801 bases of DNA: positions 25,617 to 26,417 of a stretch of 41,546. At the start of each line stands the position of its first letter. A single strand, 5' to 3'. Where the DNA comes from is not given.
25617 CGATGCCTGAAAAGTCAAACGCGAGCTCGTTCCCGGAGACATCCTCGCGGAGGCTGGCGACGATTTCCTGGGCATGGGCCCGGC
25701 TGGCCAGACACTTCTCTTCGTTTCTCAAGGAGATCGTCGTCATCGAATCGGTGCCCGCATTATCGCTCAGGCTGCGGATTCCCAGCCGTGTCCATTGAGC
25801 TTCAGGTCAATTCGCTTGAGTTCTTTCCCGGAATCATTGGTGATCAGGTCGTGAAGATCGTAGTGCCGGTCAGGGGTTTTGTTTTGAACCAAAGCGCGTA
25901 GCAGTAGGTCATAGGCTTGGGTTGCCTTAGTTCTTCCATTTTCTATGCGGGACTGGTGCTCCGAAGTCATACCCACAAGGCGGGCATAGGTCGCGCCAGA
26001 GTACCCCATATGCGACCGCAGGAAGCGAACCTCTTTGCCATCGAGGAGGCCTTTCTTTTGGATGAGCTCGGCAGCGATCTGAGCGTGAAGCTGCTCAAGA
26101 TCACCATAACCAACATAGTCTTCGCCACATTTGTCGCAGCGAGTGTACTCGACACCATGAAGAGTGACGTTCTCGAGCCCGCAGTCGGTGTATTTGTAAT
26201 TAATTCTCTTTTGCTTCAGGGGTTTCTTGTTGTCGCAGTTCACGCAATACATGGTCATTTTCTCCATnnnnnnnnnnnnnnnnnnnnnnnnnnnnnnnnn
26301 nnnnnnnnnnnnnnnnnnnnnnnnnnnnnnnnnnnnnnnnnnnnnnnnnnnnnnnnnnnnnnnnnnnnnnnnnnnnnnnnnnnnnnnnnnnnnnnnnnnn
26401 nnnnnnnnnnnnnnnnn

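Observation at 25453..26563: Three-gene module: DUF4258 toxin, MqsA-type antitoxin and STAS-like DUF4325 protein, downstream of the prophage repressor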

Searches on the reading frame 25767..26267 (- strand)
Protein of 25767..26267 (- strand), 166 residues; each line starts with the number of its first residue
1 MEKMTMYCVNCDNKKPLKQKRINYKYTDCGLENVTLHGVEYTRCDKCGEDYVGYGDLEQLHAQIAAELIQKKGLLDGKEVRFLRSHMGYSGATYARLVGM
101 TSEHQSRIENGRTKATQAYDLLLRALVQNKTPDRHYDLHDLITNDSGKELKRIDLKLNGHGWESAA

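Call 3: search_protein_families(library=pfam, proteins=[window:25767-26267:-], max_evalue=1)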
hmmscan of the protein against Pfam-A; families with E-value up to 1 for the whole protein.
window:25767-26267:- (166 aa): 7 families
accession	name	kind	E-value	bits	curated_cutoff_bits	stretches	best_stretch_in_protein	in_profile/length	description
PF15731.11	MqsA_antitoxin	-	1.2e-07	32.4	30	1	6-129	1-121/131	Antitoxin component of bacterial toxin-antitoxin system, MqsA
PF13560.12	HTH_31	-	0.00078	20.1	27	1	78-119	4-47/64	Helix-turn-helix domain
PF13453.11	Zn_ribbon_TFIIB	-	0.027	14.3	22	1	31-60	9-38/41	Transcription factor zinc-finger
PF00641.23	Zn_ribbon_RanBP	-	0.18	11.5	27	1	6-16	19-29/30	Zn-finger in Ran binding protein and others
PF20499.3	DUF6729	-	0.24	11.4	27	1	3-86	69-159/229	Domain of unknown function (DUF6729)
PF13248.11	Zn_ribbon_3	-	0.36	10.8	27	0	41-49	2-10/26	zinc-ribbon domain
PF24292.1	DUF7479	-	0.51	10.9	27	0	5-52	2-41/60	Domain of unknown function (DUF7479)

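Call 4: search_protein_families(library=padloc, proteins=[window:25767-26267:-], max_evalue=1)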
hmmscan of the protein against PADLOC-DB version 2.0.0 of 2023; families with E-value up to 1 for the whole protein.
window:25767-26267:- (166 aa): 2 families
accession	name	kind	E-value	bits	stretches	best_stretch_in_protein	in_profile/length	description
PDLC04356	PDC-M04B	-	0.021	12.6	1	46-110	13-74/176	-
PDLC02926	HTH_VI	-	0.024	12.9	1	77-116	3-42/92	-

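Call 5: search_protein_families(library=ncbifam, proteins=[window:25767-26267:-], max_evalue=1)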
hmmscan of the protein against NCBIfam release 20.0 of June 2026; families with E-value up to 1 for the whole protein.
window:25767-26267:- (166 aa): 5 families
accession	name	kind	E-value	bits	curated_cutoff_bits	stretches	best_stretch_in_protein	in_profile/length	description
TIGR03830.1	CxxCG_CxxCG_HTH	subfamily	6.7e-20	71.2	61.8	1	8-129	1-119/127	type II TA system antitoxin MqsA family protein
TIGR03831.1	YgiT_finger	domain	1.4e-05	25.2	20.2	1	8-52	1-43/46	YgiT-type zinc finger protein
TIGR03070.1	couple_hipB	subfamily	0.054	13.5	71.65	1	77-115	4-42/58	type II toxin-antitoxin system Y4mF family antitoxin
TIGR03829.1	YokU_near_AblA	hypoth_equivalog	0.07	13.4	90.85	1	8-64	2-58/89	YokU family protein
NF003058.0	PRK03976.1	equivalog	0.13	12.2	87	1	18-54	31-67/91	50S ribosomal protein L37ae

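Call 6: search_protein_families(library=phrogs, proteins=[window:25767-26267:-], max_evalue=0.1)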
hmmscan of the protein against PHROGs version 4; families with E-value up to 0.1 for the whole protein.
window:25767-26267:- (166 aa): 6 families
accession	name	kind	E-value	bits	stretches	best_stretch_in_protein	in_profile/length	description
phrog_5119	-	unknown function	2.7e-14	54.2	1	24-144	2-121/152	-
phrog_19114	-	unknown function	1.4e-05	26.2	1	4-128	1-124/135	-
phrog_25463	-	unknown function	7.1e-05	23.5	1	6-126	3-121/207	-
phrog_2104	-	unknown function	0.0044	18.2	1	69-127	33-91/103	-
phrog_8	-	transcription regulation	0.0064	17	1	78-144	165-233/346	transcriptional regulator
phrog_12346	-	unknown function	0.023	15.9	1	36-52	35-51/82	-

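Call 11: find_homologous_proteins(query=window:25767-26267:-)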
Query window:25767-26267:- (166 aa): 35 proteins with E <= 0.001 among 55 candidates.
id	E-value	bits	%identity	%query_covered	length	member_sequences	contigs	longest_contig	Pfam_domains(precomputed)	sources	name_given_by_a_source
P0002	1.1e-106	372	100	98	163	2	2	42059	PF15731.12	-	-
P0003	1.5e-52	196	56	95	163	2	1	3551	PF15731.12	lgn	-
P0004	3.7e-51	191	57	92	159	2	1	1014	-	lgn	-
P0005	8.5e-51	190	54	95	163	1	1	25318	PF15731.12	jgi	jgi:putative zinc finger/helix-turn-helix YgiT family protein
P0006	2.0e-50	189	55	95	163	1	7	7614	PF01381.29,PF15731.12,PF13560.13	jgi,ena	-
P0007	5.2e-50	188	53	95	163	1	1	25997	PF01381.29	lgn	-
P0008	6.5e-50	187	54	96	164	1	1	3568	PF15731.12,PF13560.13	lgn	-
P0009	1.9e-49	186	55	95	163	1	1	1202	PF15731.12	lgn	-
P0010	2.4e-49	185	55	95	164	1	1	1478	PF01381.29,PF15731.12,PF13560.13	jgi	jgi:putative transcriptional regulator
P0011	2.5e-49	185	54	95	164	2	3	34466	PF01381.29,PF15731.12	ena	-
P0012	3.3e-49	185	54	95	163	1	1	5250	PF15731.12,PF13560.13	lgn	-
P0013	1.1e-47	180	53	95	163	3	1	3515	-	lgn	-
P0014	5.9e-47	178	54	94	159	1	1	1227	-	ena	-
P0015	1.0e-46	177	54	94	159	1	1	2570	-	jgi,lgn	jgi:putative zinc finger/helix-turn-helix YgiT family protein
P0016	1.1e-46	177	51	95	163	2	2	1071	PF12844.14,PF01381.29,PF15731.12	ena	-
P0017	3.9e-45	172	50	97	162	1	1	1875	PF15731.12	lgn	-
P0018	4.4e-45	172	51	95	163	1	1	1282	PF15731.12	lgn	-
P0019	5.1e-45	171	48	97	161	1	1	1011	PF15731.12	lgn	-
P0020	1.2e-43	167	53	95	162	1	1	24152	PF01381.29,PF15731.12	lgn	-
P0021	9.4e-43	164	52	90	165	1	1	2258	PF12844.14,PF01381.29,PF15731.12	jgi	jgi:putative transcriptional regulator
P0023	3.0e-40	156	49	97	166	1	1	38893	PF15731.12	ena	-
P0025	6.9e-37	145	46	95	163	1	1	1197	PF15731.12,PF13560.13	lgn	-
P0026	4.7e-36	142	46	97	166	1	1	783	PF12844.14,PF01381.29,PF15731.12,PF13560.13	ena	-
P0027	1.7e-35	140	45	89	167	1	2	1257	PF15731.12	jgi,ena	-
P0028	1.6e-34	137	42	97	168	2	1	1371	PF12844.14,PF15731.12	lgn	-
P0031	1.4e-31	128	40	96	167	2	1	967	PF15731.12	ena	-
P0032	2.0e-31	127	40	96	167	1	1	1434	PF15731.12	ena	-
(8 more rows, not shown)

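Call 12: find_encoding_contigs(protein=P0005, flank=4000, max_places=3)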
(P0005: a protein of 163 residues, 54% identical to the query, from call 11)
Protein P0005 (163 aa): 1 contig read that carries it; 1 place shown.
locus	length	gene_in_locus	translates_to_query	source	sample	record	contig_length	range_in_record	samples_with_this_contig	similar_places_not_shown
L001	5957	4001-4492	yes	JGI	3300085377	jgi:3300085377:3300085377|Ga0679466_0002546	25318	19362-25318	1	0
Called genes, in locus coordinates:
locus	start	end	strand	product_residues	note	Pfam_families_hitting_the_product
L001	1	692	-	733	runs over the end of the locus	PF01855:POR_N (weak)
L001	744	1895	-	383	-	-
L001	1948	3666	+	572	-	PF00916:Sulfate_transp, PF01740:STAS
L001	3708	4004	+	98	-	PF14076:DUF4258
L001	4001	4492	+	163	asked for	PF15731:MqsA_antitoxin (weak)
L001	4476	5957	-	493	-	?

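Call 13: find_encoding_contigs(protein=P0007, flank=4000, max_places=3)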
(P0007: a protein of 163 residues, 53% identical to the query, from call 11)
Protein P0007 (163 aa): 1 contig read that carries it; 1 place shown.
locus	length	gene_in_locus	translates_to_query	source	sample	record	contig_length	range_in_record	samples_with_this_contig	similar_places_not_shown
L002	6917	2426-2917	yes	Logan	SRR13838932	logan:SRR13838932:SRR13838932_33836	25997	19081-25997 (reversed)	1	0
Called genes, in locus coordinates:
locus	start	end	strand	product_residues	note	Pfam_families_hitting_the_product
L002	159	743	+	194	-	-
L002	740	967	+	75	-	-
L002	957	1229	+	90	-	-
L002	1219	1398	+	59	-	-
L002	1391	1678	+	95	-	-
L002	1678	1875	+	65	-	-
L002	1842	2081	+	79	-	PF02954:HTH_8, PF13518:HTH_28 (weak)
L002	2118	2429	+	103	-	-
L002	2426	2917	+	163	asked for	PF01381:HTH_3 (faint)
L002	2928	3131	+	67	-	-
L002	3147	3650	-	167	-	PF04545:Sigma70_r4 (weak)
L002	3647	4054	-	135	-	PF08291:Peptidase_M15_3, PF05951:Peptidase_M15_2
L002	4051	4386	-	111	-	-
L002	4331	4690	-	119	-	-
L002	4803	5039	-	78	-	-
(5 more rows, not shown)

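Call 14: find_encoding_contigs(protein=P0011, flank=4000, max_places=3)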
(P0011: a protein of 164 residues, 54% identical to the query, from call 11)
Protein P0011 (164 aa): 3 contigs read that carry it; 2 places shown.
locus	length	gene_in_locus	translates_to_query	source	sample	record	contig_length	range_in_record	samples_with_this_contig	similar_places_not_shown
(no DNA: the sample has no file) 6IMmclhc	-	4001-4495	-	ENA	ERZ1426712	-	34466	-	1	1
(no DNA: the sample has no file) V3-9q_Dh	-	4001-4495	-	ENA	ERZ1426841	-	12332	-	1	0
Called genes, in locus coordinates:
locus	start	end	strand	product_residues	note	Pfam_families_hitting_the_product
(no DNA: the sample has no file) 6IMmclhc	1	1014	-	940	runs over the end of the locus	PF07695:7TMR-DISM_7TM, PF02518:HATPase_c, PF00072:Response_reg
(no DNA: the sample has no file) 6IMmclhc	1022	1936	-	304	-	PF04794:YdjC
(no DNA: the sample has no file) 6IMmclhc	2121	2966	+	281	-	PF00072:Response_reg, PF06068:TIP49 (faint), PF00158:Sigma54_activat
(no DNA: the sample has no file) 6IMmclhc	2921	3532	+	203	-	PF00158:Sigma54_activat, PF25601:AAA_lid_14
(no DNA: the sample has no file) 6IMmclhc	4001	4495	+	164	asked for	PF15731:MqsA_antitoxin, PF01381:HTH_3 (faint)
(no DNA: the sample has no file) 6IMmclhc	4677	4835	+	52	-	-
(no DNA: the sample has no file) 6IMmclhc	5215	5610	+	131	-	-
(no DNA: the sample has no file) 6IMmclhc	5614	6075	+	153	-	PF01381:HTH_3 (weak)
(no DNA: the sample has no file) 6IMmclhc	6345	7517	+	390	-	PF13401:AAA_22 (faint), PF25199:nSTAND_NTPase5 (weak), PF13173:AAA_14, PF13635:DUF4143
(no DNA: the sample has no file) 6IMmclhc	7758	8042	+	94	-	-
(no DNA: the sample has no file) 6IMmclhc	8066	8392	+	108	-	-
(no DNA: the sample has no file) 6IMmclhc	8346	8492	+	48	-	-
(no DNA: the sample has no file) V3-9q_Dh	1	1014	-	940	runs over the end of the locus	PF07695:7TMR-DISM_7TM, PF02518:HATPase_c, PF00072:Response_reg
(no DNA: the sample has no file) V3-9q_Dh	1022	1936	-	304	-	PF04794:YdjC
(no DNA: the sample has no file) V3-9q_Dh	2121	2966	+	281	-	PF00072:Response_reg, PF06068:TIP49 (faint), PF00158:Sigma54_activat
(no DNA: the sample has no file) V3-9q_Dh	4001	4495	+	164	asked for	PF15731:MqsA_antitoxin, PF01381:HTH_3 (faint)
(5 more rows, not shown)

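Call 16: find_encoding_contigs(protein=P0020, flank=4000, max_places=3)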
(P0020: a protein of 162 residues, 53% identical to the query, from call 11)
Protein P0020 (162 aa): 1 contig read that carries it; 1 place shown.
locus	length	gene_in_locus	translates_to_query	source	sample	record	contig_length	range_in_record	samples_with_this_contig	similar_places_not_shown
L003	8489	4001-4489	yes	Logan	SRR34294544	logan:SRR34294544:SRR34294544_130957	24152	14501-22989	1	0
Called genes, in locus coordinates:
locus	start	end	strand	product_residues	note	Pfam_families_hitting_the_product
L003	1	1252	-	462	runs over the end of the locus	PF21799:MurD-like_N, PF08245:Mur_ligase_M, PF02875:Mur_ligase_C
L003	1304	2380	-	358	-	PF00953:Glycos_transf_4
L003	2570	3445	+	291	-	PF13173:AAA_14, PF13635:DUF4143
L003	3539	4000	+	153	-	-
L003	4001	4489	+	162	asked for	PF15731:MqsA_antitoxin, PF01381:HTH_3 (weak)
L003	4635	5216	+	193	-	-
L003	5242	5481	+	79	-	-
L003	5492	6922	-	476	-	PF08245:Mur_ligase_M, PF02875:Mur_ligase_C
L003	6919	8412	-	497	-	PF01225:Mur_ligase, PF08245:Mur_ligase_M, PF02875:Mur_ligase_C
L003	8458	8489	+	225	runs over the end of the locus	PF02230:Abhydrolase_2, PF00561:Abhydrolase_1 (faint), PF12146:Hydrolase_4 (faint)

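Call 17: find_encoding_contigs(protein=P0023, flank=4000, max_places=3)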
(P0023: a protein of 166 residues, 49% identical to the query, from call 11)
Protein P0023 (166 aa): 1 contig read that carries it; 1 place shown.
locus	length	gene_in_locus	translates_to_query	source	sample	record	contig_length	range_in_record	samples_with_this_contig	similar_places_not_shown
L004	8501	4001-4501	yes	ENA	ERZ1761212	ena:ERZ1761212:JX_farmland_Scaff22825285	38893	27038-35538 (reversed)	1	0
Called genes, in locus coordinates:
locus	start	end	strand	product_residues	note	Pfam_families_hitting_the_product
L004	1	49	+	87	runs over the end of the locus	-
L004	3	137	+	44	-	-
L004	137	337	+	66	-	-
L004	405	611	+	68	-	-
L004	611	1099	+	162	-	-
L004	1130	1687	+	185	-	PF02195:ParB_N (weak)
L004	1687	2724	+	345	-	PF00145:DNA_methylase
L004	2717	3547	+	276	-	PF01507:PAPS_reduct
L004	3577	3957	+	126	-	PF14076:DUF4258 (faint)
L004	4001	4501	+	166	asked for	PF15731:MqsA_antitoxin (weak)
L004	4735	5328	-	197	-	PF00239:Resolvase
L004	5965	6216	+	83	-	-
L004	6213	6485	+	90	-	-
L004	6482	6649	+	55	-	-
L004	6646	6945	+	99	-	-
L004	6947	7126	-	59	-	-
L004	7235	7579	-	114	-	-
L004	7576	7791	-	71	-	-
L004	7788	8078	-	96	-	-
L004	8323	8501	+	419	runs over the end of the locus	PF03237:Terminase_6N (weak)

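Call 42: find_related_loci(query=window:25767-26258:-, collection=viral_contigs, flank=6000)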
Query window:25767-26258:- (163 aa) in viral_contigs; peptide patterns used: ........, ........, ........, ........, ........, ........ (x = any residue, [..] = any of these).
5 stretches matched a pattern, but none encodes a relative of the query by tblastn (E <= 1e-3).

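Call 54: find_related_loci(query=A3, collection=metagenome_contigs, flank=3000)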
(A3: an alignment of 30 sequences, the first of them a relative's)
Query A3 (163 aa) in metagenome_contigs; peptide patterns used: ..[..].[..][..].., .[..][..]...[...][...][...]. (x = any residue, [..] = any of these).
600 stretches matched a pattern (row limit reached: there are more); 525 encode a relative of the query (tblastn E <= 1e-3); the best 80 are kept; 80 distinct loci.
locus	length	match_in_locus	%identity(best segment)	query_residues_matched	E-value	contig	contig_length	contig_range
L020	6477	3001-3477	55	1-159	6e-57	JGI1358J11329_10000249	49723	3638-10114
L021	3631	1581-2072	54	2-163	5e-56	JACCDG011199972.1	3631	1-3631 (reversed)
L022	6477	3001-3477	54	3-160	2e-55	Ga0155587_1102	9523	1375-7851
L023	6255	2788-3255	56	4-159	8e-53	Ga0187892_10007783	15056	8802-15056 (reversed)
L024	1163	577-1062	51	3-163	2e-54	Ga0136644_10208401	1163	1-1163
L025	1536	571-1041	50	3-159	1e-52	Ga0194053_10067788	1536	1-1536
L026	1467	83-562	51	3-161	1e-52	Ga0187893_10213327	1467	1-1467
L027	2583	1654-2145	50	1-163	2e-50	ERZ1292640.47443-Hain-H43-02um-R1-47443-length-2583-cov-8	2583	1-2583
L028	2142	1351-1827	47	3-160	2e-48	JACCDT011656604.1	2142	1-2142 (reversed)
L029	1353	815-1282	52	4-159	5e-50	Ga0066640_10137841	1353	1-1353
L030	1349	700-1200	46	1-163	4e-49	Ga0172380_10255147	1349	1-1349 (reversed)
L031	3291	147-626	46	1-160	2e-46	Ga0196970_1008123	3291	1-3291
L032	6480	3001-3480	49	1-159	3e-46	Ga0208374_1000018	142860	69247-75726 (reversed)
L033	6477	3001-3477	43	3-160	1e-43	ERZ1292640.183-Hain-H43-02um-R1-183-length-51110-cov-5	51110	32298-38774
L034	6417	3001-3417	45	1-139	1e-38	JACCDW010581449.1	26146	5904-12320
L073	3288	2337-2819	38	2-163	1e-31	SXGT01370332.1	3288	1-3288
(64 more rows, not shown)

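Call 55: find_related_loci(query=A3, collection=viral_contigs, flank=3000)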
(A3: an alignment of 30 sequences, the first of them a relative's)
Query A3 (163 aa) in viral_contigs; peptide patterns used: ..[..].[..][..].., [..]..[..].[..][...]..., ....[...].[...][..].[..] (x = any residue, [..] = any of these).
68 stretches matched a pattern; 5 encode a relative of the query (tblastn E <= 1e-3); 5 distinct loci.
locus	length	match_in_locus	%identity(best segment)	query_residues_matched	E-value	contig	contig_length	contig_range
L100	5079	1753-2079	35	12-121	3e-19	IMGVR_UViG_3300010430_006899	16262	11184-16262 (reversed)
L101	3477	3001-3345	34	8-123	2e-18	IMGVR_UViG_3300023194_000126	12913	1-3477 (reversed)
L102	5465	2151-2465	31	18-123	2e-14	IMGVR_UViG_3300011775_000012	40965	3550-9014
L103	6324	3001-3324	32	15-123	8e-14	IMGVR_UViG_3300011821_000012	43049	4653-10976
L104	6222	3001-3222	36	21-95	4e-11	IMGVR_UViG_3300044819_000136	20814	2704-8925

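Call 59: search_protein_families(library=pfam, alignment_id=A4, max_evalue=0.01)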
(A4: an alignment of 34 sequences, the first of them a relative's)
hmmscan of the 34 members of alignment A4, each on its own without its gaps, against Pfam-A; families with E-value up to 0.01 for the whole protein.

A. member 1, L027:2270-2581:+ (104 aa): 1 family
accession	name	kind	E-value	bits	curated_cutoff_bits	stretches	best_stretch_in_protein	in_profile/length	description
PF07690.21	MFS_1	-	1.1e-06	28.3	33.4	1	21-90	4-74/347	Major Facilitator Superfamily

B. families by the number of members that match (of 34 scanned): 14 families
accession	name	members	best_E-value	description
PF05065.19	Phage_capsid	1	1.9e-93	Phage capsid family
PF04860.17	Phage_portal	1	5.8e-71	Phage portal protein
PF25583.1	WCX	1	5.1e-12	WCX domain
PF13280.12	WYL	1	5.8e-11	WYL domain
PF13485.12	Peptidase_MA_2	1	2.6e-09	Peptidase MA superfamily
PF13643.11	DUF4145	1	4.7e-09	Domain of unknown function (DUF4145)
PF00067.27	p450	1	9.6e-08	Cytochrome P450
PF07690.21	MFS_1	1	1.1e-06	Major Facilitator Superfamily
PF15731.11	MqsA_antitoxin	1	1.7e-06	Antitoxin component of bacterial toxin-antitoxin system, MqsA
PF09722.15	Xre_MbcA_ParS_C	1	0.00039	Antitoxin Xre/MbcA/ParS C-terminal toxin-binding domain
PF24292.1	DUF7479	1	0.003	Domain of unknown function (DUF7479)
PF05876.18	GpA_ATPase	1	0.0045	Phage terminase large subunit gpA, ATPase domain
PF24460.1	DUF7575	1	0.0054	Domain of unknown function (DUF7575)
PF01396.24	Zn_ribbon_Top1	1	0.0082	Topoisomerase DNA binding C4 zinc finger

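Call 89: predict_structure(alignment_id=A3)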
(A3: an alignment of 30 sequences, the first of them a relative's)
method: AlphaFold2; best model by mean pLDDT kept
length: 163 residues; sequences in the alignment: 30
mean_pLDDT: 89.2   pTM: 0.82
mean pLDDT of the five models: 89.2, 89.0, 88.5, 87.5, 86.2
residues with pLDDT >= 90: 106; 70-90: 50; 50-70: 7; < 50: 0
segments of 3 or more residues with pLDDT < 50: none
pLDDT, mean of each block of 10 residues (from residue 1): 84 90 93 92 90 91 92 96 93 93 95 92 83 73 84 88 81
secondary structure, 60 per line:
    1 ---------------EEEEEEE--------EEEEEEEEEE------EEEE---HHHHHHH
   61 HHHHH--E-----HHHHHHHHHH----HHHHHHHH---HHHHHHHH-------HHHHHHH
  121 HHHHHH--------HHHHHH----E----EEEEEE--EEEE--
elements in order: E16-22 E31-40 E47-50 H54-65 H74-83 H88-95 H99-106 H114-126 H135-140 E150-155 E158-161

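Call 93: fold_search(model_id=the predicted structure, library=pdb)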
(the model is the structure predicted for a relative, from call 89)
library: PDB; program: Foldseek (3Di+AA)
matches with E <= 10: 479; with E <= 0.001: 0
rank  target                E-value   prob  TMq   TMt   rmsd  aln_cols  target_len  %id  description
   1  3gn5_A                4.4e-03  0.99  0.32  0.39  11.1       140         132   18  Structure of the E. coli protein MqsA (YgiT/b3021) (released 2010-01-12)
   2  3gn5_B                1.4e-02  0.96  0.32  0.39  11.3       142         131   18  Structure of the E. coli protein MqsA (YgiT/b3021) (released 2010-01-12)
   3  5j9i_A                2.3e-02  1.00  0.32  0.74   6.3        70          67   21  Crystal structure of the HigA2 antitoxin C-terminal domain (released 2017-04-05)
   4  8dtq_A                2.3e-02  0.99  0.29  0.51   9.6        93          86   16  Crystal Structure of Staphylococcus aureus pSK41 Cop (released 2023-08-02)
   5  5j9i_E                2.4e-02  1.00  0.32  0.76   5.9        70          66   21  Crystal structure of the HigA2 antitoxin C-terminal domain (released 2017-04-05)
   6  5j9i_G                3.2e-02  1.00  0.32  0.77   5.9        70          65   21  Crystal structure of the HigA2 antitoxin C-terminal domain (released 2017-04-05)
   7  5j9i_C                3.4e-02  1.00  0.32  0.73   6.1        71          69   21  Crystal structure of the HigA2 antitoxin C-terminal domain (released 2017-04-05)
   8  5jaa_B                3.4e-02  1.00  0.32  0.50   6.3        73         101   25  Crystal structure of the HigBA2 toxin-antitoxin complex (released 2017-04-05)
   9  8a0x_A                4.4e-02  1.00  0.34  0.52   5.8        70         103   18  Crystal structure of the HigB2-HigA2 tetramer in complex with operator DNA (released 2023-05-03)
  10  5j9i_B                4.9e-02  1.00  0.32  0.72   6.2        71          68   25  Crystal structure of the HigA2 antitoxin C-terminal domain (released 2017-04-05)
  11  8dtq_B                5.9e-02  0.91  0.25  0.44   9.5        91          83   16  Crystal Structure of Staphylococcus aureus pSK41 Cop (released 2023-08-02)
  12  5jaa_A                6.3e-02  1.00  0.32  0.51   6.6        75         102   23  Crystal structure of the HigBA2 toxin-antitoxin complex (released 2017-04-05)
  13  2ox6_A                7.1e-02  1.00  0.30  0.30   1.1        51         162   24  Crystal structure of gene product SO3848 from Shewanella oneidensis MR-1 (released 2007-04-03)
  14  7jvt_C                8.0e-02  0.66  0.28  0.23  11.0       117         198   17  Crystal structure of a lambda-186 hybrid repressor (released 2021-09-08)
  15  2ox6_C                1.0e-01  1.00  0.30  0.30   1.1        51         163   24  Crystal structure of gene product SO3848 from Shewanella oneidensis MR-1 (released 2007-04-03)
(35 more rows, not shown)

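Call 100: search_protein_families(library=pfam, proteins=[L073:2904-3287:-], max_evalue=0.01)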
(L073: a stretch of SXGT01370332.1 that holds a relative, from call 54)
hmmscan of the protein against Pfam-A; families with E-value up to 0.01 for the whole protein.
L073:2904-3287:- (128 aa): 1 family
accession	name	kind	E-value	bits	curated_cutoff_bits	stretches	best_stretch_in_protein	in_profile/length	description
PF14213.11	DUF4325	-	3.9e-14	52.5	23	1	49-101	1-61/64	STAS-like domain of unknown function (DUF4325)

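Call 103: search_dna_similar(query=L073:2904-3200:-, collection=phages, mode=protein, max_evalue=0.01, max_rows=30)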
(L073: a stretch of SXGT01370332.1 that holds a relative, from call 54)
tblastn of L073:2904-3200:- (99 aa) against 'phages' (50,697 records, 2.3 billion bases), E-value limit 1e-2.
No match.
